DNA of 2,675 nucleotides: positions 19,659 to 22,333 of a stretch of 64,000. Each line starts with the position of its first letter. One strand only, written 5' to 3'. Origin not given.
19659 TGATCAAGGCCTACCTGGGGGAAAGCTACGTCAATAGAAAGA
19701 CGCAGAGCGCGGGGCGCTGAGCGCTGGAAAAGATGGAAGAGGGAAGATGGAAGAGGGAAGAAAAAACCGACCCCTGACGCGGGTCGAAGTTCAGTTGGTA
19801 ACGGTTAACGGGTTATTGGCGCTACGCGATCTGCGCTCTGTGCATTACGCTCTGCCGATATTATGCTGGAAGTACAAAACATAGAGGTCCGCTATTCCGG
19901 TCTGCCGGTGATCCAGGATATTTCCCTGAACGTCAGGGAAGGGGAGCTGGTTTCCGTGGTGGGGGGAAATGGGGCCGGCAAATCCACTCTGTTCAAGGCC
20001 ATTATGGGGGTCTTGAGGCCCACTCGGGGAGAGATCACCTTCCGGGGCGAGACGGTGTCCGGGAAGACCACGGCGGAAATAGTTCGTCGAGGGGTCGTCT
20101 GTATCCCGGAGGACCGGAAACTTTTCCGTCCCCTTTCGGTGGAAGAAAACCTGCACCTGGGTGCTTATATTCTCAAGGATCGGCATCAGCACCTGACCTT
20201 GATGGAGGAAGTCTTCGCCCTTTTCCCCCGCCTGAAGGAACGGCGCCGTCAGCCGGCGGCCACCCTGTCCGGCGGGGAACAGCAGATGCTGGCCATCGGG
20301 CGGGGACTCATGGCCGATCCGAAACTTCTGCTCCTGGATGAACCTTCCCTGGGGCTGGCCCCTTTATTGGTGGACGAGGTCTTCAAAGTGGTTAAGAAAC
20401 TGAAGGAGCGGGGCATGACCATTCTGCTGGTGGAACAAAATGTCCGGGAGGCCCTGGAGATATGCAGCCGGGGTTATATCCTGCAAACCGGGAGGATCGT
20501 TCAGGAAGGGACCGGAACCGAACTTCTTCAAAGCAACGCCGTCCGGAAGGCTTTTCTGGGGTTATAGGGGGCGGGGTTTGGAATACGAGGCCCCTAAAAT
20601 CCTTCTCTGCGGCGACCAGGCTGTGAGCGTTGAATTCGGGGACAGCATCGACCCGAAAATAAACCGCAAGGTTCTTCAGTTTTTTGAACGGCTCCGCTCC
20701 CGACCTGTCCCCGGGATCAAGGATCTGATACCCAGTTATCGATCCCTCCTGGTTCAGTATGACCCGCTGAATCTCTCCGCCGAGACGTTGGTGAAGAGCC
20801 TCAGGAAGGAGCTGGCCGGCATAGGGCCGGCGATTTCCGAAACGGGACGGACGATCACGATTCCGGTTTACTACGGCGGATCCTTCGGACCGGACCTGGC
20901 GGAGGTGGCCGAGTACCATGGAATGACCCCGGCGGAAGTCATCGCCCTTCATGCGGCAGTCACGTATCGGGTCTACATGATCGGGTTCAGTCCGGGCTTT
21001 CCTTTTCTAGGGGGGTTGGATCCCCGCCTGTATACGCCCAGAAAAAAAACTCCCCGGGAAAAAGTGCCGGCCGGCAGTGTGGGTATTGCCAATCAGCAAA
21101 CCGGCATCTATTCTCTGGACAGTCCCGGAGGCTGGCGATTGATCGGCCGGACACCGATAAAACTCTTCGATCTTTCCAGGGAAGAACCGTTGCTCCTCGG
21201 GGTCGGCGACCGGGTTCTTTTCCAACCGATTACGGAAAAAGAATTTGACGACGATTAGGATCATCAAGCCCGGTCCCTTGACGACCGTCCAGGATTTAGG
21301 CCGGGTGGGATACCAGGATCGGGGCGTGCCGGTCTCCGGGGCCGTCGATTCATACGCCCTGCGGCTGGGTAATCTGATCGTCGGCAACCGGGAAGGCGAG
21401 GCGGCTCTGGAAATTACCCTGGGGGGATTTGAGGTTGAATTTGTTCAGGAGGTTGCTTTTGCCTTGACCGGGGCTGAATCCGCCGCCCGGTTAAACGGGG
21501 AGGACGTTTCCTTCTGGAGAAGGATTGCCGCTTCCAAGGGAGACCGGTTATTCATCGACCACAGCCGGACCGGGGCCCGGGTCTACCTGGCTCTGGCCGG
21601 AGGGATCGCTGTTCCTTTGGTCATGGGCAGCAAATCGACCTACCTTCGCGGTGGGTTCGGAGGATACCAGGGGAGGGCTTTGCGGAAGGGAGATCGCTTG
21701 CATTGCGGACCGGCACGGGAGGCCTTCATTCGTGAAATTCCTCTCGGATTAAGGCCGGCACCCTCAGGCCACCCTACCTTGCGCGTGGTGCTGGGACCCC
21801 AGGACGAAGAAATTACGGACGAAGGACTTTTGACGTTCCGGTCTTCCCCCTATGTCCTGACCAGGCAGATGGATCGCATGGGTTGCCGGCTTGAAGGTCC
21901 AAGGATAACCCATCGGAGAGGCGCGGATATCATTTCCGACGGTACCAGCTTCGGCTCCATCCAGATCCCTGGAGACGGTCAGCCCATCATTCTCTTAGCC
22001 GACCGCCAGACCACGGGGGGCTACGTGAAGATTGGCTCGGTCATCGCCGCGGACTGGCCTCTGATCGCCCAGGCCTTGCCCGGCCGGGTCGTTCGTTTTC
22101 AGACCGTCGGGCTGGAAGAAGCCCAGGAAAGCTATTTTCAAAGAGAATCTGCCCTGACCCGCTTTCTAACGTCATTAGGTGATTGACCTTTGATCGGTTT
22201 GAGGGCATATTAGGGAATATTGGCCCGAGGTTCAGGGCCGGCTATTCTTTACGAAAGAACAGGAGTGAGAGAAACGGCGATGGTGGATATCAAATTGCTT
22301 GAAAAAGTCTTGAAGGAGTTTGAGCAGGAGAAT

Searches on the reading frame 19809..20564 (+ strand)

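Call 17: search_protein_families(library=pfam, proteins=[window:19809-20564:+], max_evalue=0.01)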
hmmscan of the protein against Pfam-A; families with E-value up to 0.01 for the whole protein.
window:19809-20564:+ (252 aa): 7 families
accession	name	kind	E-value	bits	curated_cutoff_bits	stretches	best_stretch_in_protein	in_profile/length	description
PF00005.33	ABC_tran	-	5.2e-33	115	25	1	36-180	2-136/137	ABC transporter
PF13304.12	AAA_21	-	4.2e-10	40.6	27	2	144-207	229-295/304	AAA domain, putative AbiEii toxin, Type IV TA system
PF13555.12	AAA_29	-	7.3e-06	26.1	27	1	43-76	20-52/61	P-loop containing region of AAA domain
PF04310.18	MukB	-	0.00041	20.6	23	1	49-89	30-70/226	MukB N-terminal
PF13476.12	AAA_23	-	0.00087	20.4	27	1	41-68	16-42/201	AAA domain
PF02463.25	SMC_N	-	0.0024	17.8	40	0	46-70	25-49/220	RecF/RecN/SMC N terminal domain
PF09818.15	ABC_ATPase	-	0.0045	16.5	23.2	0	40-66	75-100/283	P-loop domain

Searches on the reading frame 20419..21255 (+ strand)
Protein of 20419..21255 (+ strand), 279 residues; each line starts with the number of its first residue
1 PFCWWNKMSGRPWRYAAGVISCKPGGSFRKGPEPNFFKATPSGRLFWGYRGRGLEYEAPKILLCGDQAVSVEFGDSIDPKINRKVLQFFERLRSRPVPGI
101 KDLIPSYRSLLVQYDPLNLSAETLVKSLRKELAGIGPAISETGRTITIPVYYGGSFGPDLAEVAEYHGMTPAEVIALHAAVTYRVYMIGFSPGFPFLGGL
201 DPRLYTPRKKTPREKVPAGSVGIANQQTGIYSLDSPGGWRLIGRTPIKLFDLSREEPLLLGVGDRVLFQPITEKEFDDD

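Call 17: search_protein_families(library=pfam, proteins=[window:20419-21255:+], max_evalue=0.01)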
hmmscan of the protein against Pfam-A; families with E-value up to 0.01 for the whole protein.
window:20419-21255:+ (279 aa): 1 family
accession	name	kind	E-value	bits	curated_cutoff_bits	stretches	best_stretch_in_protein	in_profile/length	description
PF02682.21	CT_C_D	-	2.4e-80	269.4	22.1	1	60-260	2-202/202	Carboxyltransferase domain, subdomain C and D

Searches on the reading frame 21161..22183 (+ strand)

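Call 17: search_protein_families(library=pfam, proteins=[window:21161-22183:+], max_evalue=0.01)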
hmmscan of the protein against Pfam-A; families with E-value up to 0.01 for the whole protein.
window:21161-22183:+ (341 aa): 1 family
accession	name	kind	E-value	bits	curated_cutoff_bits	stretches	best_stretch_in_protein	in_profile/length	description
PF02626.20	CT_A_B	-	3.1e-93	312.6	25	1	55-314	2-260/261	Carboxyltransferase domain, subdomain A and B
